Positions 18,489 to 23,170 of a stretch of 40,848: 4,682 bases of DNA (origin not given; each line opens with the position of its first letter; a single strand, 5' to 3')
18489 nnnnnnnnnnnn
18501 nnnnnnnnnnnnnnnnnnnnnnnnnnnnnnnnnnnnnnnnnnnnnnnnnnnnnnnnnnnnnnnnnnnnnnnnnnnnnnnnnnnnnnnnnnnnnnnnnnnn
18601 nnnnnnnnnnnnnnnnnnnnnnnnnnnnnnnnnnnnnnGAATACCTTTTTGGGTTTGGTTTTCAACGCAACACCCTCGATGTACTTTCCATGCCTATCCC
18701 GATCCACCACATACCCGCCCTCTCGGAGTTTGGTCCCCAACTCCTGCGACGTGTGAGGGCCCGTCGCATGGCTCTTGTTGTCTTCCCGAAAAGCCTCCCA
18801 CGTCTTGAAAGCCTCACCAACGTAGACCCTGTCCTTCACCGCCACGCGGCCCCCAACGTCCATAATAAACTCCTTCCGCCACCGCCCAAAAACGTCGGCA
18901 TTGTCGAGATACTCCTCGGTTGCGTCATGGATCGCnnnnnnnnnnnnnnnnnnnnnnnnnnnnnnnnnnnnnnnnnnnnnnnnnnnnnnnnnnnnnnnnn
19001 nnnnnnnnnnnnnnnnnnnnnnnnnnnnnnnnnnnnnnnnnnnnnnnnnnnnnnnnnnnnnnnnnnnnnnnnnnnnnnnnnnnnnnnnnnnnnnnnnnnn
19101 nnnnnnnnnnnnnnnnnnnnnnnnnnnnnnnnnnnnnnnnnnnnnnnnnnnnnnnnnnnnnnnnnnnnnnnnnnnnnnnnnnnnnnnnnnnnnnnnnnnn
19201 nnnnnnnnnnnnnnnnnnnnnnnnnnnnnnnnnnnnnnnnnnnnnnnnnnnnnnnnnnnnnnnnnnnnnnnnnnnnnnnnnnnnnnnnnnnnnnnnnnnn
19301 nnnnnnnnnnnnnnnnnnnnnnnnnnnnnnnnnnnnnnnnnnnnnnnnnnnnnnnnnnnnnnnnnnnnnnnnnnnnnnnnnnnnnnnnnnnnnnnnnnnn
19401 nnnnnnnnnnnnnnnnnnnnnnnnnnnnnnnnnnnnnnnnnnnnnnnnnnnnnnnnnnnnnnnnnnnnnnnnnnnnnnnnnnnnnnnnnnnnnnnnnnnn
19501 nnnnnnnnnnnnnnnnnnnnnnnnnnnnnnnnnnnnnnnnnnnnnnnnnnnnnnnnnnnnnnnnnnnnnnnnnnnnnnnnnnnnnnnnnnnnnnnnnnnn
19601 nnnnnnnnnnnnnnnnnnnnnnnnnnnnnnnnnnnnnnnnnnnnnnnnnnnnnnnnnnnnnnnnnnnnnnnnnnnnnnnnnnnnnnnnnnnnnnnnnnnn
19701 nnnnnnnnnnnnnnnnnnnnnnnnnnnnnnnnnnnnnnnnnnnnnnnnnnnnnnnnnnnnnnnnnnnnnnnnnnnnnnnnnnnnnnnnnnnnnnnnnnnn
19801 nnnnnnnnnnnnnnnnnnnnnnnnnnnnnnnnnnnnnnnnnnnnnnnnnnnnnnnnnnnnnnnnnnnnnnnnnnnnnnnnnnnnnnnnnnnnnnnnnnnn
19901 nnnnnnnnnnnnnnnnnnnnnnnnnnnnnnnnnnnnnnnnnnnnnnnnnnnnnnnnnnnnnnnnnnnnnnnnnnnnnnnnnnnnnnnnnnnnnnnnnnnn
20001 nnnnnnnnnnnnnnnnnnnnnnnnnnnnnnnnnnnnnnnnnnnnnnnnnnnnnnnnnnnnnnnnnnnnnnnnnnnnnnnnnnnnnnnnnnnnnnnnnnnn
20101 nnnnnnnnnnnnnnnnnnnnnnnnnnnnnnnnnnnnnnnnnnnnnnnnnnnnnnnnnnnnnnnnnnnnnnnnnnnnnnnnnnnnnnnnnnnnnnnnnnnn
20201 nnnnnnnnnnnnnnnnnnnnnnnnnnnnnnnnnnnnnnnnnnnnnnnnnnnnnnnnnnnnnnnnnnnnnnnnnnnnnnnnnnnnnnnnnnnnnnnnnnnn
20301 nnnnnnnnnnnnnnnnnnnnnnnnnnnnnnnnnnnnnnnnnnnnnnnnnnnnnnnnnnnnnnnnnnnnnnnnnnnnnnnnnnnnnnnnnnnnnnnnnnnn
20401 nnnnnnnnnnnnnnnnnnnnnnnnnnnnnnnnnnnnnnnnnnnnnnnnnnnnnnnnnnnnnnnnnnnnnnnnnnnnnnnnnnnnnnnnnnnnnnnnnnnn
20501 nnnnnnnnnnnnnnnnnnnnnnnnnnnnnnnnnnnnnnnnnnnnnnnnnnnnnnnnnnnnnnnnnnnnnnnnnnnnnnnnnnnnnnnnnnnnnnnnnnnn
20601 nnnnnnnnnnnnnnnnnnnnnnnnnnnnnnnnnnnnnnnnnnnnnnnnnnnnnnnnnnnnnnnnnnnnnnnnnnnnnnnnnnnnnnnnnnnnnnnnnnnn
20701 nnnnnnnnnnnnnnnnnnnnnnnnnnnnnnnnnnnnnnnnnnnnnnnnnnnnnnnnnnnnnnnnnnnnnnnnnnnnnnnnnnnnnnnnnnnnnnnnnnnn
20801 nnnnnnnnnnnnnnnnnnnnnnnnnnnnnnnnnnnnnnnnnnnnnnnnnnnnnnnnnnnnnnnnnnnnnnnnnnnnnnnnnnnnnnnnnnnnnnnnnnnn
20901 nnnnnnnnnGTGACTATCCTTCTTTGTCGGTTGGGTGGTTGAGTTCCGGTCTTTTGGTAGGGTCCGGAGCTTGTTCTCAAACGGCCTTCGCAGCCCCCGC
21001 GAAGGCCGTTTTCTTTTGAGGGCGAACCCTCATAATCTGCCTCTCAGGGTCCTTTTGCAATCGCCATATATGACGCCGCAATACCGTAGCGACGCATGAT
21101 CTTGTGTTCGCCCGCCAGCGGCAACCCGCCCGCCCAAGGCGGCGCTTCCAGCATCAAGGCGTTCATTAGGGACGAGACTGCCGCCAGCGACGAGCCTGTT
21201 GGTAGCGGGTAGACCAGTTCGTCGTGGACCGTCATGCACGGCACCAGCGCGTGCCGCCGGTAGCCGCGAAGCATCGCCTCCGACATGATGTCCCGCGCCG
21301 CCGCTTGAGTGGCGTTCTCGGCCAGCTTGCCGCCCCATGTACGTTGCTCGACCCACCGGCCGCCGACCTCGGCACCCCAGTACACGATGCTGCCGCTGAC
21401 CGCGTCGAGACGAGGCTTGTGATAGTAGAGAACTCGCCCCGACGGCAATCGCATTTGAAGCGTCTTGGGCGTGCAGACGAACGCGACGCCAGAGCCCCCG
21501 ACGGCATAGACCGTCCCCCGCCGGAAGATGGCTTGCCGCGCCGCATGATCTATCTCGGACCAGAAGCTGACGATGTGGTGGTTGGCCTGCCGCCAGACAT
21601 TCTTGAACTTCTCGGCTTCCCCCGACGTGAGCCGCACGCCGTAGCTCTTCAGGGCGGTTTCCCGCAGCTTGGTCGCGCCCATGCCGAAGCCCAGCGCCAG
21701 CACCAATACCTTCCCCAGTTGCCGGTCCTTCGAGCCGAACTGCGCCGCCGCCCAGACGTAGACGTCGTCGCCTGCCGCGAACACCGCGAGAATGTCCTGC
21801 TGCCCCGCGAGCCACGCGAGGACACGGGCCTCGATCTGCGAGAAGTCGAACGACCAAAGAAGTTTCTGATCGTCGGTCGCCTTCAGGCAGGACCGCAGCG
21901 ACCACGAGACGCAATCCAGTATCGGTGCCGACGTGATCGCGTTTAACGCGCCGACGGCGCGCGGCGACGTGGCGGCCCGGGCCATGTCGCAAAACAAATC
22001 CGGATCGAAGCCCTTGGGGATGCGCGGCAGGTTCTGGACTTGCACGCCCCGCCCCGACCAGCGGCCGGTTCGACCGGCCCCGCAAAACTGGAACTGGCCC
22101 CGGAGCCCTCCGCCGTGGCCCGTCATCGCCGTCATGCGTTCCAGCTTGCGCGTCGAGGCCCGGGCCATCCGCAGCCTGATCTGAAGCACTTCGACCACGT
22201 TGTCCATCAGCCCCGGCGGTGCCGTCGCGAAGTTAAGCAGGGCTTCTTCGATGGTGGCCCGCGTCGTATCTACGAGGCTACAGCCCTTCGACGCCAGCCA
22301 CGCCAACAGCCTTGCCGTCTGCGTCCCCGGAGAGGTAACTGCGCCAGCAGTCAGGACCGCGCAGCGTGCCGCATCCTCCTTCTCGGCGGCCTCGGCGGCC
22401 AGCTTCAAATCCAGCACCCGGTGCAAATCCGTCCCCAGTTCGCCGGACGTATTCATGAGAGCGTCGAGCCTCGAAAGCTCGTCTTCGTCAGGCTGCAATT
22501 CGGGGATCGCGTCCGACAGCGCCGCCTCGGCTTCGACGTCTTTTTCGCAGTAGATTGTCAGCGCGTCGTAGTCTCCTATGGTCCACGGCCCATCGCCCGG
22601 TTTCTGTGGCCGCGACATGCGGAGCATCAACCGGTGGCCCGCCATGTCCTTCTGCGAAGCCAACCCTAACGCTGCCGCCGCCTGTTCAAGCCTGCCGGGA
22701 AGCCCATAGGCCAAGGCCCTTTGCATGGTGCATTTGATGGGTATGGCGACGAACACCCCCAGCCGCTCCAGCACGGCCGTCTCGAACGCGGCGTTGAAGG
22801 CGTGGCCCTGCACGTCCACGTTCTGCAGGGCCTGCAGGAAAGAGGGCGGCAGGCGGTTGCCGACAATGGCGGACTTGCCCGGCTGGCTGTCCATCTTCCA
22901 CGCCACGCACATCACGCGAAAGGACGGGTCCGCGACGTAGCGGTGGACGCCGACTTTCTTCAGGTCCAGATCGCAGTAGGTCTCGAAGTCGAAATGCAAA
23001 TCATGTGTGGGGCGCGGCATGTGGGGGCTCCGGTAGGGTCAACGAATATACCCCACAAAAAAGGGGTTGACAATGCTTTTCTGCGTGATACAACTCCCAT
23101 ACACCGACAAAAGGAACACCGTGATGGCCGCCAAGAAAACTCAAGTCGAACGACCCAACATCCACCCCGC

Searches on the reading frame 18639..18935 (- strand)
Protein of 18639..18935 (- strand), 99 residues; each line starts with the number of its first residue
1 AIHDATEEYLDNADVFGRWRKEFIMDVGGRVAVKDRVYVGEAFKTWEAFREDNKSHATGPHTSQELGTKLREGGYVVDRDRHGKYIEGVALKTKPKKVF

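Call 41: predict_structure(alignment_id=A2)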
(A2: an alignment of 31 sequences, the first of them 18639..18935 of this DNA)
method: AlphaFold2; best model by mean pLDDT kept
length: 99 residues; sequences in the alignment: 31
mean_pLDDT: 81.0   pTM: 0.71
mean pLDDT of the five models: 81.0, 78.7, 78.3, 78.0, 77.2
residues with pLDDT >= 90: 49; 70-90: 24; 50-70: 18; < 50: 8
segments of 3 or more residues with pLDDT < 50: 6-8, 96-99
pLDDT, mean of each block of 10 residues (from residue 1): 51 80 80 79 93 88 94 93 92 59
secondary structure, 60 per line:
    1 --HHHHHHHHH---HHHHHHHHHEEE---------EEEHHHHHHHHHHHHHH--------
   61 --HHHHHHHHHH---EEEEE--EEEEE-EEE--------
elements in order: H3-11 H15-23 E24-26 E36-38 H39-52 H63-72 E76-80 E83-87 E89-91

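Call 45: fold_search(model_id=the predicted structure, library=pdb)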
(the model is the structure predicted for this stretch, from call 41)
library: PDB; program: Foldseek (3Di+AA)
matches with E <= 10: 343; with E <= 0.001: 0
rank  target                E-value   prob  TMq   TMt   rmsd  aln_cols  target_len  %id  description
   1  8iqi_C                1.6e-02  1.00  0.62  0.09   5.0       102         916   16  Structure of Full-Length AsfvPrimPol in Complex-Form (released 2023-07-26)
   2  8iqh_C                4.0e-02  0.99  0.58  0.09   6.0       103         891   16  Structure of Full-Length AsfvPrimPol in Apo-Form (released 2023-07-26)
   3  9iwa_A                7.1e-02  0.95  0.54  0.09   9.1       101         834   18  Structure of apo AsfvPrimPol with dodecamer (released 2025-12-24)
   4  8ww9_A                8.6e-02  0.92  0.53  0.08   5.0        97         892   18  Structure of ADP-Form AsfvPrimPol Dodecamer (released 2025-04-30)
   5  8iqh_K                1.2e-01  0.94  0.56  0.09   6.3       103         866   16  Structure of Full-Length AsfvPrimPol in Apo-Form (released 2023-07-26)
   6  8iqh_B                1.3e-01  0.89  0.51  0.08   5.5        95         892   17  Structure of Full-Length AsfvPrimPol in Apo-Form (released 2023-07-26)
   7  8zjr_M                1.3e-01  0.84  0.48  0.56   4.4        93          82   18  Structure of nucleosome-bound RFX5 complex (released 2025-08-13)
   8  8iqh_D                1.4e-01  0.90  0.56  0.08   6.4       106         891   16  Structure of Full-Length AsfvPrimPol in Apo-Form (released 2023-07-26)
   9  8iqh_E                1.5e-01  0.96  0.61  0.09   5.4        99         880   15  Structure of Full-Length AsfvPrimPol in Apo-Form (released 2023-07-26)
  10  9ivf_A                2.0e-01  0.94  0.58  0.12   4.2        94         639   17  Structure of Full-Length AsfvPrimPol with polyT DNA (released 2025-12-24)
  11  8iqh_J                2.1e-01  0.84  0.54  0.09   6.0       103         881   14  Structure of Full-Length AsfvPrimPol in Apo-Form (released 2023-07-26)
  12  8iqh_A                2.7e-01  0.80  0.55  0.08   5.6       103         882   16  Structure of Full-Length AsfvPrimPol in Apo-Form (released 2023-07-26)
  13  8v5c_A                3.1e-01  0.08  0.20  0.12  15.0        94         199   20  IpaD (122-321) Bound to Deoxycholate (released 2024-08-21)
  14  5vxj_C                5.2e-01  0.08  0.20  0.10  14.7        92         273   18  2.50 A resolution structure of IpaD from Shigella flexneri in complex with single-domain antibody JMK-E3 (released 2017-08-30)
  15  8ww7_L                5.5e-01  0.72  0.55  0.08   4.5        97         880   16  Structure of AMPPNP-Form AsfvPrimPol Dodecamer (released 2025-04-30)
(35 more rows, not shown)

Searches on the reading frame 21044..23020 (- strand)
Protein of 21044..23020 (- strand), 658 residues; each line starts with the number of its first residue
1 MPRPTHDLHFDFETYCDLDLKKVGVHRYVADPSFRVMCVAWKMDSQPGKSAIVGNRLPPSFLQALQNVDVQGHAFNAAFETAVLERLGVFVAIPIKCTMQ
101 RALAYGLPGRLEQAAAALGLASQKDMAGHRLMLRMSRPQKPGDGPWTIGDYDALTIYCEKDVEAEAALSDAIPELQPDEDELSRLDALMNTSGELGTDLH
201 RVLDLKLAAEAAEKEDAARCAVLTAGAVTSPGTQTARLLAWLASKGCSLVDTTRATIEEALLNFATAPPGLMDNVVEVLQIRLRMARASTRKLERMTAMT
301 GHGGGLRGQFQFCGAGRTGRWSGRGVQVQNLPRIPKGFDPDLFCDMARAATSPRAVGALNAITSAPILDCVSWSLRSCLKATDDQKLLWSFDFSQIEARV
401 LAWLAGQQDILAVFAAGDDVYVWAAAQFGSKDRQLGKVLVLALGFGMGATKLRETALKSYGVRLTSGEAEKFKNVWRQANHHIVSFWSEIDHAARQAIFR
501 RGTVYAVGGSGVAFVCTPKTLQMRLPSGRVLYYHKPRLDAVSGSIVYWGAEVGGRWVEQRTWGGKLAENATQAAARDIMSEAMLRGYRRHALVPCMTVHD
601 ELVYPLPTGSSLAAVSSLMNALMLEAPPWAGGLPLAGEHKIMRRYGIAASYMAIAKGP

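Call 9: search_protein_families(library=pfam, proteins=[window:21044-23020:-], max_evalue=0.01)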
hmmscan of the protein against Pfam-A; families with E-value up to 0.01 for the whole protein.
window:21044-23020:- (658 aa): 1 family
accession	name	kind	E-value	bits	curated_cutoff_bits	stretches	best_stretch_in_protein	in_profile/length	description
PF00476.26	DNA_pol_A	-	7.1e-18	65.1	34.3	1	271-497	75-265/381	DNA polymerase family A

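Call 10: search_protein_families(library=phrogs, proteins=[window:21044-23020:-], max_evalue=0.001)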
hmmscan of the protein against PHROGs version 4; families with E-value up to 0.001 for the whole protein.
window:21044-23020:- (658 aa): 4 families
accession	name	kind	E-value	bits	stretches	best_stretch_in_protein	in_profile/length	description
phrog_17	-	DNA, RNA and nucleotide metabolism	6.8e-82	277.1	1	6-646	671-1231/1445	DNA polymerase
phrog_10285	-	DNA, RNA and nucleotide metabolism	8.6e-46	157.5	1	335-645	5-318/321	DNA polymerase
phrog_7766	-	DNA, RNA and nucleotide metabolism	9e-35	120.8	1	467-645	6-183/186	DNA polymerase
phrog_2573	-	DNA, RNA and nucleotide metabolism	0.00058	20.1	0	383-428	13-60/336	DNA polymerase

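Call 54: search_dna_similar(query=window:21044-23020:-, collection=phages, mode=protein, max_rows=15)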
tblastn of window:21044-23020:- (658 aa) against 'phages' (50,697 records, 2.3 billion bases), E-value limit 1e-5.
Records with a match: 1805; places in all: 1822; records where one place covers at least 80% of the query: 1409.
Best place of each record, by identity: <60% 1805.
By first word of the organism name: Salmonella 450; Escherichia 257; Streptococcus 130; Bacteroides 105; Staphylococcus 84; Gordonia 67; Microbacterium 62; Xanthomonas 60; Vibrio 47; Pseudomonas 32; and 102 more.
By host as written in the record: Escherichia coli 137; - 123; Salmonella enterica 73; Salmonella enterica subsp. enterica serovar Typhimurium 73; Salmonella enterica subsp. enterica serovar Enteritidis 60; Salmonella sp. 48; Vibrio lentus 34; Gordonia rubripertincta NRRL B-16540 33; and 582 more.
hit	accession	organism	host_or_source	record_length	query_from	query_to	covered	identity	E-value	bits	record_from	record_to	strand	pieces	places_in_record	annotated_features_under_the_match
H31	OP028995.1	Microcystis phage Mae-Yong1326-1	Microcystis aeruginosa FACHB-1326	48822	7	645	97%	39.5%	3e-97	333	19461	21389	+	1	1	DNA polymerase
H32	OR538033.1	Ralstonia phage C22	Ralstonia sp. RS3/1-1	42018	8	646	97%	35.0%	8e-89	309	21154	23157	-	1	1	hypothetical protein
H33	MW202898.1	Caudoviricetes sp.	Manatee Spring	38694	8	645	97%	34.6%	2e-75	270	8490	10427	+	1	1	DNA polymerase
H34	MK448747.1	Streptococcus phage Javan385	Streptococcus parauberis KCTC_11537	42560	3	645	98%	34.1%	2e-71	258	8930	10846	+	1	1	DNA polymerase I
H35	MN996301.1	Ralstonia phage RpY1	Ralstonia solanacearum SL341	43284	8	645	97%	33.8%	1e-82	291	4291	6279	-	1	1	putative DNA polymerase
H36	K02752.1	Bacillus phage SPO2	-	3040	8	645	97%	33.6%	2e-78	274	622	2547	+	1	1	DNA polymerase (gene L; ttg start codon)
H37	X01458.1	Bacillus phage SPO2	-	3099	8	645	97%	33.6%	3e-78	274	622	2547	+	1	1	unnamed protein product; SP02 DNA polymerase (aa 1-648)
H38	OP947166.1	Thiohalocapsa phage LS06-2018-MD04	-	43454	9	645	95%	34.1%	6e-61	260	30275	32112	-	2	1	DNA polymerase (x2)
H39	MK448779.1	Streptococcus phage Javan497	Streptococcus pyogenes MGAS10394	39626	3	645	98%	33.1%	2e-70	255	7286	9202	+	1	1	DNA polymerase I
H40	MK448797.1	Streptococcus phage Javan531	Streptococcus pyogenes SSI-1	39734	3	645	98%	33.1%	2e-70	255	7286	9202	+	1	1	DNA polymerase I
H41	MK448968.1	Streptococcus phage Javan512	Streptococcus pyogenes MGAS315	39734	3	645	98%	33.1%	2e-70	255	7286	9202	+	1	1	DNA polymerase I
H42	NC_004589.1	Streptococcus phage 315.6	Streptococcus pyogenes MGAS315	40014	3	645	98%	33.1%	2e-70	255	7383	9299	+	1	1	polA.2: putative DNA polymerase A domain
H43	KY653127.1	Corynebacterium phage IME1320_01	Corynebacterium simulans IME1320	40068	8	635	95%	33.9%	4e-72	259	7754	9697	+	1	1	DNA polymerase I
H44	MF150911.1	Ralstonia phage DU_RP_II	Ralstonia solanacearum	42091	8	638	96%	33.7%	1e-82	290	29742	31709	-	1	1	putative DNA polymerase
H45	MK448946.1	Streptococcus phage Javan456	Streptococcus pyogenes ERR111888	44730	3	645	98%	32.9%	2e-69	252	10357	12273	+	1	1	DNA polymerase I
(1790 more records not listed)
